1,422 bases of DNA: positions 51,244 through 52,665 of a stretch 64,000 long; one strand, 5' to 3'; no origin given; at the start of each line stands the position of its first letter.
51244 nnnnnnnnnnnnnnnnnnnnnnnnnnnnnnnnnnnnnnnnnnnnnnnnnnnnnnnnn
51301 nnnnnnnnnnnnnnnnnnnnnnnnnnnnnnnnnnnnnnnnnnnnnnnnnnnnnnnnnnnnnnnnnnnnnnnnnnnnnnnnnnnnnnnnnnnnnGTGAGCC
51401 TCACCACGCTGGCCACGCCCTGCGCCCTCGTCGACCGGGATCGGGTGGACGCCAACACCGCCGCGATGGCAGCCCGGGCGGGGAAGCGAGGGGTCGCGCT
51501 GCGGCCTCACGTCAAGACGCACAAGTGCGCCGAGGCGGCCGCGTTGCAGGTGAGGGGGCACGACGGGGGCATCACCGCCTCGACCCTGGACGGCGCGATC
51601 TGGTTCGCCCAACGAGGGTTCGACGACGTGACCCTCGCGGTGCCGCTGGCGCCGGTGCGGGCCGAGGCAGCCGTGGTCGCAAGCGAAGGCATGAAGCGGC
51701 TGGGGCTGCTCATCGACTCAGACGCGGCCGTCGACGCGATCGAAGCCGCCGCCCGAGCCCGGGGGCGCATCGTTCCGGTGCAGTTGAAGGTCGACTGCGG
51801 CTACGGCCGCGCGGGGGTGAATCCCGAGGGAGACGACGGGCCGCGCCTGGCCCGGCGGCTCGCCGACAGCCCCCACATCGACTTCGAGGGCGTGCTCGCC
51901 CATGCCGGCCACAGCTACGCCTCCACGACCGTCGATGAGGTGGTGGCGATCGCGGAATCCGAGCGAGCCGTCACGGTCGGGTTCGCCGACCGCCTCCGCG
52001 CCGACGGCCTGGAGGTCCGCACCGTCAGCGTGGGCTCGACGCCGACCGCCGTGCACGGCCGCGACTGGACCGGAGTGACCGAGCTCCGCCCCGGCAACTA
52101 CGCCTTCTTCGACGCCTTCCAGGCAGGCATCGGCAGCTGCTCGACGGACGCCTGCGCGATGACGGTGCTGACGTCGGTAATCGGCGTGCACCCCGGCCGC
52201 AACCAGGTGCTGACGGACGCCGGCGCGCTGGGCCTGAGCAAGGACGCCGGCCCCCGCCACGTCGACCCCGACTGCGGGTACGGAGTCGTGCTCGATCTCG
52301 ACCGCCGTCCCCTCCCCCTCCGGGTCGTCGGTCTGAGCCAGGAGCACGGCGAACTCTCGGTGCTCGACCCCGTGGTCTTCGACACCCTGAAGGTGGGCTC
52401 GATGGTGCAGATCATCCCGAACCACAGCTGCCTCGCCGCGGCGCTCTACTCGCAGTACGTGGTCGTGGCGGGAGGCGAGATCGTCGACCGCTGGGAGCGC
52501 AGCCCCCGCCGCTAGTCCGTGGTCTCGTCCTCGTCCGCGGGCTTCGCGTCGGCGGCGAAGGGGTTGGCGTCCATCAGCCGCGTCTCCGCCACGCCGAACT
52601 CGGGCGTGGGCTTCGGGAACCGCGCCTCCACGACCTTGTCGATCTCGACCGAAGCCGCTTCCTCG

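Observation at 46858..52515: Extended His-Xaa-Ser (Hxs) peptide-maturation locus with a third radical SAM enzyme and a PLP enzyme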

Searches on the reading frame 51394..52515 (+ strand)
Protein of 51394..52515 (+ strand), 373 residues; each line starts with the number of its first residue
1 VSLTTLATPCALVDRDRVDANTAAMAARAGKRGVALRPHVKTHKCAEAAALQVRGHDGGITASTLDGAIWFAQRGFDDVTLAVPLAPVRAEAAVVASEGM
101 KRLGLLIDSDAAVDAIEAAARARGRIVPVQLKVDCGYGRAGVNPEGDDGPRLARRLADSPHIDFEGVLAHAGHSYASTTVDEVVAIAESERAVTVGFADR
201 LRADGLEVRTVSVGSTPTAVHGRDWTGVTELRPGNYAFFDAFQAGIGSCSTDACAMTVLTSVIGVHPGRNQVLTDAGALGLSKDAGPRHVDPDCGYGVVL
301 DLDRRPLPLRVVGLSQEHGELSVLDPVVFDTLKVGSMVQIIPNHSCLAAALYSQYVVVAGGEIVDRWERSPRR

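Call 4: search_protein_families(library=ncbifam, proteins=[window:51394-52515:+], max_evalue=0.01)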
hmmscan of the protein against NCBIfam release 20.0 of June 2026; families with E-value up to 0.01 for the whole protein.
window:51394-52515:+ (373 aa): 2 families
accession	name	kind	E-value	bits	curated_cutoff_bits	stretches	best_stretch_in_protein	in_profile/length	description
NF045642.2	HdxyAspAldBhcC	equivalog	1.9e-31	109.5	690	1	1-370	22-381/387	3-hydroxy-D-aspartate aldolase BhcC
NF008897.0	PRK11930.1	equivalog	0.00053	18.1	804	1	107-172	556-620/822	bifunctional UDP-N-acetylmuramoyl-tripeptide:D-alanyl-D-alanine ligase/alanine racemase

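Call 5: search_protein_families(library=pfam, proteins=[window:51394-52515:+], max_evalue=0.01)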
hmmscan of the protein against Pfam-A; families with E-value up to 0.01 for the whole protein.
window:51394-52515:+ (373 aa): 2 families
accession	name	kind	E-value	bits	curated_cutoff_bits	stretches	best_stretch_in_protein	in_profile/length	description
PF01168.26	Ala_racemase_N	-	4.3e-24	85.9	24.1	1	13-239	1-217/220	Alanine racemase, N-terminal domain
PF14031.13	D-ser_dehydrat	-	3e-21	76.3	22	1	255-358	1-97/97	Putative serine dehydratase domain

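Call 26: find_homologous_proteins(query=window:51394-52515:+, max_evalue=1e-30)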
Query window:51394-52515:+ (373 aa): 3740 proteins with E <= 1e-30 among 8000 candidates; the best 120 are listed.
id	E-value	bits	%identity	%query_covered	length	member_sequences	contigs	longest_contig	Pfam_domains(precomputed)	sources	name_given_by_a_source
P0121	2.2e-242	821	100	100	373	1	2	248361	PF14031.14,PF01168.27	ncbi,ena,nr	ncbi:MAG: hypothetical protein GY898_00930 [Proteobacteria bacterium]|nr:hypothetical protein [Pseud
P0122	3.4e-192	656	79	100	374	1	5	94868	PF14031.14,PF01168.27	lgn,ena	-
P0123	6.7e-185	632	75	100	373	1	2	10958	PF14031.14,PF01168.27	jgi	jgi:D-serine deaminase-like pyridoxal phosphate-dependent protein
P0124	2.5e-179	614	76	100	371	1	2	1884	PF14031.14,PF01168.27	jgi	-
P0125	1.8e-165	568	71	100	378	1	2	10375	PF14031.14,PF01168.27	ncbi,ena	-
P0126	3.8e-153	528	70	97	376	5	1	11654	PF14031.14,PF01168.27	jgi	-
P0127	3.3e-135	469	62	99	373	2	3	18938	PF14031.14,PF01168.27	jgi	-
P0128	1.8e-126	440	58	98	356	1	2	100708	PF14031.14,PF01168.27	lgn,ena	-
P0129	3.1e-125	436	58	99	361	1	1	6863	PF14031.14,PF01168.27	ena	-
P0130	2.8e-121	423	57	98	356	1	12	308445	PF14031.14,PF01168.27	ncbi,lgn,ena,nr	ncbi:MAG TPA: alanine racemase [Myxococcota bacterium]|nr:alanine racemase [Myxococcota bacterium]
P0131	7.1e-121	422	57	98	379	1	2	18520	PF14031.14,PF01168.27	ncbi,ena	-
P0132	1.9e-118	414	60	88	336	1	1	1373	PF14031.14,PF01168.27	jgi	-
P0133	3.6e-118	413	53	98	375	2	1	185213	PF14031.14,PF01168.27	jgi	jgi:D-serine deaminase-like pyridoxal phosphate-dependent protein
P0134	7.2e-118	412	54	99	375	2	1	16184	PF14031.14,PF01168.27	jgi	jgi:D-serine deaminase-like pyridoxal phosphate-dependent protein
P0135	4.2e-117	409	53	98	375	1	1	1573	PF14031.14,PF01168.27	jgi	jgi:D-serine deaminase-like pyridoxal phosphate-dependent protein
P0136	4.8e-117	409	56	98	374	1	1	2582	PF14031.14,PF01168.27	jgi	jgi:D-serine deaminase-like pyridoxal phosphate-dependent protein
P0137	5.1e-117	409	55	98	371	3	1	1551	PF14031.14,PF01168.27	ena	-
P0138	6.2e-117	409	56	98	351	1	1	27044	PF14031.14,PF01168.27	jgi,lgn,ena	-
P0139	7.1e-117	409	54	99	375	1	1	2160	PF14031.14,PF01168.27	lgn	-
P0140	9.2e-117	408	56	98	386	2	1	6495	PF14031.14,PF01168.27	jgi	jgi:D-serine deaminase-like pyridoxal phosphate-dependent protein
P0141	1.5e-116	407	53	97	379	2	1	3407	PF14031.14,PF01168.27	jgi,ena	-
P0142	1.6e-116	407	54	98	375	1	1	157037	PF14031.14,PF01168.27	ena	-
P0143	2.2e-116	407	56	98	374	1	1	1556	PF14031.14,PF01168.27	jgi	jgi:D-serine deaminase-like pyridoxal phosphate-dependent protein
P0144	2.6e-116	407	54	98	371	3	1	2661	PF14031.14,PF01168.27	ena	-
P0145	4.2e-116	406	56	98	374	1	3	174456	PF14031.14,PF01168.27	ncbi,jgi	jgi:D-serine deaminase-like pyridoxal phosphate-dependent protein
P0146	9.5e-116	405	56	100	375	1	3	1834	PF14031.14,PF01168.27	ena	-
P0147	2.7e-115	403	51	98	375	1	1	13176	PF14031.14,PF01168.27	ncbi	-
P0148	3.5e-115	403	54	98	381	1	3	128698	PF14031.14,PF01168.27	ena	-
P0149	3.9e-115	403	55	98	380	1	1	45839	PF14031.14,PF01168.27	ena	-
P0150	4.3e-115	403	53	98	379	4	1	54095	PF14031.14,PF01168.27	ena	-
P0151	7.7e-115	402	52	98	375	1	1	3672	PF14031.14,PF01168.27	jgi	jgi:D-serine deaminase-like pyridoxal phosphate-dependent protein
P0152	8.0e-115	402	54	99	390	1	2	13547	PF14031.14,PF01168.27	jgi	-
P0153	8.4e-115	402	53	98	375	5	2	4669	PF14031.14,PF01168.27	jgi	jgi:D-serine deaminase-like pyridoxal phosphate-dependent protein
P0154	8.9e-115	402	53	98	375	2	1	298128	PF14031.14,PF01168.27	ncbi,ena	-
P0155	1.2e-114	401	55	98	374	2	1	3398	PF14031.14,PF01168.27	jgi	jgi:D-serine deaminase-like pyridoxal phosphate-dependent protein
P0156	2.0e-114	400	55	98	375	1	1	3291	PF14031.14,PF01168.27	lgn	-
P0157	2.2e-114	400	52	98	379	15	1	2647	PF14031.14,PF01168.27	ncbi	-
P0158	2.6e-114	400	54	98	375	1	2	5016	PF14031.14,PF01168.27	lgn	-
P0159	2.6e-114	400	54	99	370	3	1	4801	PF14031.14,PF01168.27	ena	-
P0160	2.7e-114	400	57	98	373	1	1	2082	PF14031.14,PF01168.27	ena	-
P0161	3.0e-114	400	55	98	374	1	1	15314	PF14031.14,PF01168.27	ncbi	-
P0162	3.4e-114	400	53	99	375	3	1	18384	PF14031.14,PF01168.27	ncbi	-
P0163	3.7e-114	400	55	98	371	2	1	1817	PF14031.14,PF01168.27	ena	-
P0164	4.5e-114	399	56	98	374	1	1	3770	PF14031.14,PF01168.27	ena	-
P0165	4.5e-114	399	54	98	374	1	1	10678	PF14031.14,PF01168.27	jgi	jgi:D-serine deaminase-like pyridoxal phosphate-dependent protein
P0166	5.1e-114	399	53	98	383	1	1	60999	PF14031.14,PF01168.27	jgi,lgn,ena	-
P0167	5.7e-114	399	54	97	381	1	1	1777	PF14031.14,PF01168.27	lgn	-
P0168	6.6e-114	399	56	98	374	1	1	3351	PF14031.14,PF01168.27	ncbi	-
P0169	7.6e-114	399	52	98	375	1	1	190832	PF14031.14,PF01168.27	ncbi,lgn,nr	ncbi:MAG TPA: alanine racemase [Vicinamibacteria bacterium]|nr:alanine racemase [Vicinamibacteria ba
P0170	8.6e-114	398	53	99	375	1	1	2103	PF14031.14,PF01168.27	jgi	-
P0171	8.6e-114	398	53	97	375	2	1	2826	PF14031.14,PF01168.27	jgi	jgi:D-serine deaminase-like pyridoxal phosphate-dependent protein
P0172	8.8e-114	398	55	98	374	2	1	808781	PF14031.14,PF01168.27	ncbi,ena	-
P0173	9.6e-114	398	51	98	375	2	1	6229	PF14031.14,PF01168.27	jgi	jgi:D-serine deaminase-like pyridoxal phosphate-dependent protein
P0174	1.1e-113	398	53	98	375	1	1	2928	PF14031.14,PF01168.27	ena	-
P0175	1.3e-113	398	53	98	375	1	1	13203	PF14031.14,PF01168.27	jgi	jgi:D-serine deaminase-like pyridoxal phosphate-dependent protein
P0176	1.6e-113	397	52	98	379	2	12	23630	PF14031.14,PF01168.27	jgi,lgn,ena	jgi:D-serine deaminase-like pyridoxal phosphate-dependent protein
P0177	1.7e-113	397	54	98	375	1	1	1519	PF14031.14,PF01168.27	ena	-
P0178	1.7e-113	397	55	98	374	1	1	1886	PF14031.14,PF01168.27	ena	-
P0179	1.7e-113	397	54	98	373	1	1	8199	PF14031.14,PF01168.27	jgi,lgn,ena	-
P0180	1.8e-113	397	51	98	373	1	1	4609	PF14031.14,PF01168.27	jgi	jgi:D-serine deaminase-like pyridoxal phosphate-dependent protein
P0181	1.8e-113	397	54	97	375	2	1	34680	PF14031.14,PF01168.27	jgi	jgi:D-serine deaminase-like pyridoxal phosphate-dependent protein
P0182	1.8e-113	397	51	99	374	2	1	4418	PF14031.14,PF01168.27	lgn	-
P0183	1.9e-113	397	52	97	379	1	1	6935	PF14031.14,PF01168.27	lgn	-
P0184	2.4e-113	397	54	98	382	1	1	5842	PF14031.14,PF01168.27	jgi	jgi:D-serine deaminase-like pyridoxal phosphate-dependent protein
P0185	2.6e-113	397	55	98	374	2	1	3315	PF14031.14,PF01168.27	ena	-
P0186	2.8e-113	397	51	98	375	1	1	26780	PF14031.14,PF01168.27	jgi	jgi:D-serine deaminase-like pyridoxal phosphate-dependent protein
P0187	4.5e-113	396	56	98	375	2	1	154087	PF14031.14,PF01168.27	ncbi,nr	ncbi:MAG: alanine racemase [Acidobacteria bacterium]|nr:alanine racemase [Acidobacteriota bacterium]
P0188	6.8e-113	395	55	98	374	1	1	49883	PF14031.14,PF01168.27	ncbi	-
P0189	9.9e-113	395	53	98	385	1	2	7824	PF14031.14,PF01168.27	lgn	-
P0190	1.1e-112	395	54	98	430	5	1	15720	PF14031.14,PF01168.27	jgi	jgi:D-serine deaminase-like pyridoxal phosphate-dependent protein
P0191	1.2e-112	395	54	98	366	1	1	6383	PF14031.14,PF01168.27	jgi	jgi:D-serine deaminase-like pyridoxal phosphate-dependent protein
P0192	1.2e-112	395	52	94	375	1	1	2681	PF14031.14,PF01168.27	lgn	-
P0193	1.3e-112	394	54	98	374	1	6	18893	PF14031.14,PF01168.27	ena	-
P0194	1.4e-112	394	55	98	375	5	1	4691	PF14031.14,PF01168.27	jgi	-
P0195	1.4e-112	394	55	98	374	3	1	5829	PF14031.14,PF01168.27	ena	-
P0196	1.5e-112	394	51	99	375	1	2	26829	PF14031.14,PF01168.27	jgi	jgi:D-serine deaminase-like pyridoxal phosphate-dependent protein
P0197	1.6e-112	394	54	98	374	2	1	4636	PF14031.14,PF01168.27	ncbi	-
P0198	1.6e-112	394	51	98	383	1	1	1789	PF14031.14,PF01168.27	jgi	jgi:D-serine deaminase-like pyridoxal phosphate-dependent protein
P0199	1.9e-112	394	55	98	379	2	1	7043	PF14031.14,PF01168.27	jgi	jgi:D-serine deaminase-like pyridoxal phosphate-dependent protein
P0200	2.0e-112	394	54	98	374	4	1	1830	PF14031.14,PF01168.27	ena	-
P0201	2.2e-112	394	55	98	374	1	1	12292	PF14031.14,PF01168.27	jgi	-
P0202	2.5e-112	394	55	98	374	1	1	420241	PF14031.14,PF01168.27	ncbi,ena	-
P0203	2.6e-112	394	54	98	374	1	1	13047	PF14031.14,PF01168.27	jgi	jgi:D-serine deaminase-like pyridoxal phosphate-dependent protein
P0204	3.3e-112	393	54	98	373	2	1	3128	PF14031.14,PF01168.27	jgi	jgi:D-serine deaminase-like pyridoxal phosphate-dependent protein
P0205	3.5e-112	393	56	95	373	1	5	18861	PF14031.14,PF01168.27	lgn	-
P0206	3.5e-112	393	53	98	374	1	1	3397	PF14031.14,PF01168.27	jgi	jgi:D-serine deaminase-like pyridoxal phosphate-dependent protein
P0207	3.6e-112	393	53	100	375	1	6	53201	PF14031.14,PF01168.27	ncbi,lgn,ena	-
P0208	4.1e-112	393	54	98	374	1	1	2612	PF14031.14,PF01168.27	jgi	jgi:D-serine deaminase-like pyridoxal phosphate-dependent protein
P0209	4.4e-112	393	54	98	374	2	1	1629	PF14031.14,PF01168.27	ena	-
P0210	4.5e-112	393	54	98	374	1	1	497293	PF14031.14,PF01168.27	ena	-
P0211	4.5e-112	393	52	98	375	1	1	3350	PF14031.14,PF01168.27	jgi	jgi:D-serine deaminase-like pyridoxal phosphate-dependent protein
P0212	4.9e-112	393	53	100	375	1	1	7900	PF14031.14,PF01168.27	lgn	-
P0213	5.2e-112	393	55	98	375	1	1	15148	PF14031.14,PF01168.27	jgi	jgi:D-serine deaminase-like pyridoxal phosphate-dependent protein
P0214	5.5e-112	392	52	97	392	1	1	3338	PF14031.14,PF01168.27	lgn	-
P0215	6.0e-112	392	53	98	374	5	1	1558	PF14031.14,PF01168.27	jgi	-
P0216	6.5e-112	392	55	98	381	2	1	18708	PF14031.14,PF01168.27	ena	-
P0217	6.8e-112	392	51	99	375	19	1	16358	PF14031.14,PF01168.27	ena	-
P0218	7.2e-112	392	54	98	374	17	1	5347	PF14031.14,PF01168.27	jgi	jgi:D-serine deaminase-like pyridoxal phosphate-dependent protein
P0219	7.2e-112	392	52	98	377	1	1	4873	PF14031.14,PF01168.27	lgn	-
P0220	8.0e-112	392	53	99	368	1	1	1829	PF14031.14,PF01168.27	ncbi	-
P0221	8.3e-112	392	51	98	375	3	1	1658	PF14031.14,PF01168.27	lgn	-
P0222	8.6e-112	392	51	98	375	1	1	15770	PF14031.14,PF01168.27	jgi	jgi:D-serine deaminase-like pyridoxal phosphate-dependent protein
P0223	8.9e-112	392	53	98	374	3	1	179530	PF14031.14,PF01168.27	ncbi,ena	-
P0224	1.1e-111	391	55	97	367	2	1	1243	PF14031.14,PF01168.27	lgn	-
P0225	1.2e-111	391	56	100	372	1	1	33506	PF14031.14,PF01168.27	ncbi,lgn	ncbi:MAG: alanine racemase [Acidobacteriota bacterium]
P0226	1.3e-111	391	54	98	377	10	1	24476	PF14031.14,PF01168.27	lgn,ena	-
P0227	1.3e-111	391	53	98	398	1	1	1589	PF14031.14,PF01168.27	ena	-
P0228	1.5e-111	391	54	98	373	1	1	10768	PF14031.14,PF01168.27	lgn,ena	-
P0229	1.6e-111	391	54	98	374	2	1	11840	PF14031.14,PF01168.27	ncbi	-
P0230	1.7e-111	391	52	98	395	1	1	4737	PF14031.14,PF01168.27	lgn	-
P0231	1.7e-111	391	54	98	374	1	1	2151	PF14031.14,PF01168.27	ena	-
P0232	1.8e-111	391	51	98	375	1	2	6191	PF14031.14,PF01168.27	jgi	jgi:D-serine deaminase-like pyridoxal phosphate-dependent protein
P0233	1.9e-111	391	54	98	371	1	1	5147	PF14031.14,PF01168.27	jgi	jgi:D-serine deaminase-like pyridoxal phosphate-dependent protein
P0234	2.0e-111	391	52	98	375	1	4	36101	PF14031.14,PF01168.27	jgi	jgi:D-serine deaminase-like pyridoxal phosphate-dependent protein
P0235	2.7e-111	390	51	99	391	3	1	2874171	PF14031.14,PF01168.27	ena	-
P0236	2.8e-111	390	51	98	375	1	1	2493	PF14031.14,PF01168.27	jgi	-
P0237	2.9e-111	390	53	99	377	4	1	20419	PF14031.14,PF01168.27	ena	-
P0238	2.9e-111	390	55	97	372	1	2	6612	PF14031.14,PF01168.27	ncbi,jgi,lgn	ncbi:MAG: alanine racemase [Acidobacteriota bacterium]|jgi:D-serine deaminase-like pyridoxal phospha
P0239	3.2e-111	390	54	98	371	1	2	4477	PF14031.14,PF01168.27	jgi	jgi:D-serine deaminase-like pyridoxal phosphate-dependent protein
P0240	3.5e-111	390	52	98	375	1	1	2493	PF14031.14,PF01168.27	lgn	-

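Call 27: find_encoding_contigs(protein=P0122, flank=10000, max_places=1)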
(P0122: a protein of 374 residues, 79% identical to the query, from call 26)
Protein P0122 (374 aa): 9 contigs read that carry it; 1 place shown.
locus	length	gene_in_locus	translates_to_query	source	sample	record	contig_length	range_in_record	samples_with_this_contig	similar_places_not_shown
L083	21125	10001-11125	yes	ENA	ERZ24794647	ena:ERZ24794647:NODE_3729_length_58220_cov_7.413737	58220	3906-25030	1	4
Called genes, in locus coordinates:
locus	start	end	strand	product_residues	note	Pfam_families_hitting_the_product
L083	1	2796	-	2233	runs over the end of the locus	?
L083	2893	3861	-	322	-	-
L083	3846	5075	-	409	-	PF22842:Pel9A-like_beta_helix, PF05048:NosD, PF13229:Beta_helix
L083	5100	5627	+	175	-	-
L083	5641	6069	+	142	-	PF27806:HxsD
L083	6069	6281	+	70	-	-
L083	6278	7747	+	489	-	PF13353:Fer4_12, PF04055:Radical_SAM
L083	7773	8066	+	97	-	-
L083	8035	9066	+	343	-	PF04055:Radical_SAM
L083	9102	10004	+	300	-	PF04055:Radical_SAM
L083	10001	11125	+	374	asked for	PF01168:Ala_racemase_N, PF14031:D-ser_dehydrat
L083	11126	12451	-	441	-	-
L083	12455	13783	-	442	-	PF04055:Radical_SAM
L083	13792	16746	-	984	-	PF00932:LTD, PF11617:Cu-binding_MopE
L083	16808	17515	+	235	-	-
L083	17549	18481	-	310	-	PF16158:N_BRCA1_IG (weak)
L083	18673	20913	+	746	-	PF03176:MMPL, PF12349:Sterol-sensing (faint), PF03176:MMPL, PF02460:Patched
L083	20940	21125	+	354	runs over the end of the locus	PF01266:DAO, PF01593:Amino_oxidase (weak)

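Call 28: find_encoding_contigs(protein=P0123, flank=10000, max_places=1)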
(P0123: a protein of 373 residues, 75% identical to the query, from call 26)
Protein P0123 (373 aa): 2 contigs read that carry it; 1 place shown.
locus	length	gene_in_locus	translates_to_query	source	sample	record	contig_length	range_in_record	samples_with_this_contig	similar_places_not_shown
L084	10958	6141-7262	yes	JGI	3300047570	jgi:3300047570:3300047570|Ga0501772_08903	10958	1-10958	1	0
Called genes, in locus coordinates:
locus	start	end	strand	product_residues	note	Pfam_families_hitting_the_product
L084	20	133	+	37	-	-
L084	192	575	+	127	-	PF27806:HxsD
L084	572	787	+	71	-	-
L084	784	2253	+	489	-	PF13353:Fer4_12, PF04055:Radical_SAM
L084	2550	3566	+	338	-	PF04055:Radical_SAM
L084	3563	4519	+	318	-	PF04055:Radical_SAM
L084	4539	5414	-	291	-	-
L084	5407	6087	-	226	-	PF01255:Prenyltransf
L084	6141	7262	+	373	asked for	PF01168:Ala_racemase_N, PF14031:D-ser_dehydrat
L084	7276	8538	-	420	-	-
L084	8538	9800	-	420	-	PF04055:Radical_SAM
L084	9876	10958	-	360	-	?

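Call 29: find_encoding_contigs(protein=P0126, flank=10000, max_places=1)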
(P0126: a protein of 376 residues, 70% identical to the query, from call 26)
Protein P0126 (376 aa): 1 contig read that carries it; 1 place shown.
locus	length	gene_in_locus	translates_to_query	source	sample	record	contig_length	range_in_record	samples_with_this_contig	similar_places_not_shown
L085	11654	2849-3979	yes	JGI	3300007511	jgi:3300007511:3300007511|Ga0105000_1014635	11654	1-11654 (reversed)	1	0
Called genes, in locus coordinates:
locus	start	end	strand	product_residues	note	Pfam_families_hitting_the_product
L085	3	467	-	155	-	?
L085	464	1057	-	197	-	PF07638:Sigma70_ECF, PF04542:Sigma70_r2, PF08281:Sigma70_r4_2, PF04545:Sigma70_r4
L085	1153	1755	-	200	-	PF00293:NUDIX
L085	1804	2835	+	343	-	PF00108:Thiolase_N (weak), PF08545:ACP_syn_III, PF08541:ACP_syn_III_C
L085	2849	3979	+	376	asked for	PF01168:Ala_racemase_N, PF14031:D-ser_dehydrat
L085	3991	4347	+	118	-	PF03960:ArsC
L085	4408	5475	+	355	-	PF01381:HTH_3, PF12844:HTH_19 (weak), PF13560:HTH_31, PF12727:PBP_like, PF13531:SBP_bac_11 (weak)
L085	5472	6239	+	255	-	PF12849:PBP_like_2 (faint), PF01547:SBP_bac_1, PF13531:SBP_bac_11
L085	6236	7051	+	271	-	PF00528:BPD_transp_1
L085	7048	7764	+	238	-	PF00005:ABC_tran, PF02463:SMC_N (faint), PF13304:AAA_21 (faint)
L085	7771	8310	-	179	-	-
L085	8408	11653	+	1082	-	?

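Call 30: find_encoding_contigs(protein=P0127, flank=10000, max_places=1)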
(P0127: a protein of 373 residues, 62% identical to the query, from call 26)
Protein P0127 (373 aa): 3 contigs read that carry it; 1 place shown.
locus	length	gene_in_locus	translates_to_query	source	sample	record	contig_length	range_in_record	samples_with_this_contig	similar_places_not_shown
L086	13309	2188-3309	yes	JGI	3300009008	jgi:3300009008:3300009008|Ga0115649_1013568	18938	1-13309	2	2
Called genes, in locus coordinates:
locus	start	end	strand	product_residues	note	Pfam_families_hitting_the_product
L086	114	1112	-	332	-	PF04055:Radical_SAM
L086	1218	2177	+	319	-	PF13240:Zn_Ribbon_1 (weak), PF13248:Zn_ribbon_3 (weak)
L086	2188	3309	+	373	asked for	PF01168:Ala_racemase_N, PF14031:D-ser_dehydrat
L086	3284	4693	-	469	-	PF06161:DUF975 (faint)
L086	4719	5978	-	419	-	PF04055:Radical_SAM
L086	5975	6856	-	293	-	PF04467:DUF483 (weak)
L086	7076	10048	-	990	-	PF00932:LTD, PF11617:Cu-binding_MopE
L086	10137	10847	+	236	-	-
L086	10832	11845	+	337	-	PF16670:PI-PLC-C1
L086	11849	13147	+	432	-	PF16911:PapA_C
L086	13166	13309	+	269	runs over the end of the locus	PF01149:Fapy_DNA_glyco, PF06831:H2TH, PF06827:zf-FPG_IleRS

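Call 43: search_protein_families(library=padloc, proteins=[window:51394-52515:+], max_evalue=0.001)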
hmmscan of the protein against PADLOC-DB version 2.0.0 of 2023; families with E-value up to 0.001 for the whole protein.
window:51394-52515:+ (373 aa): 0 families
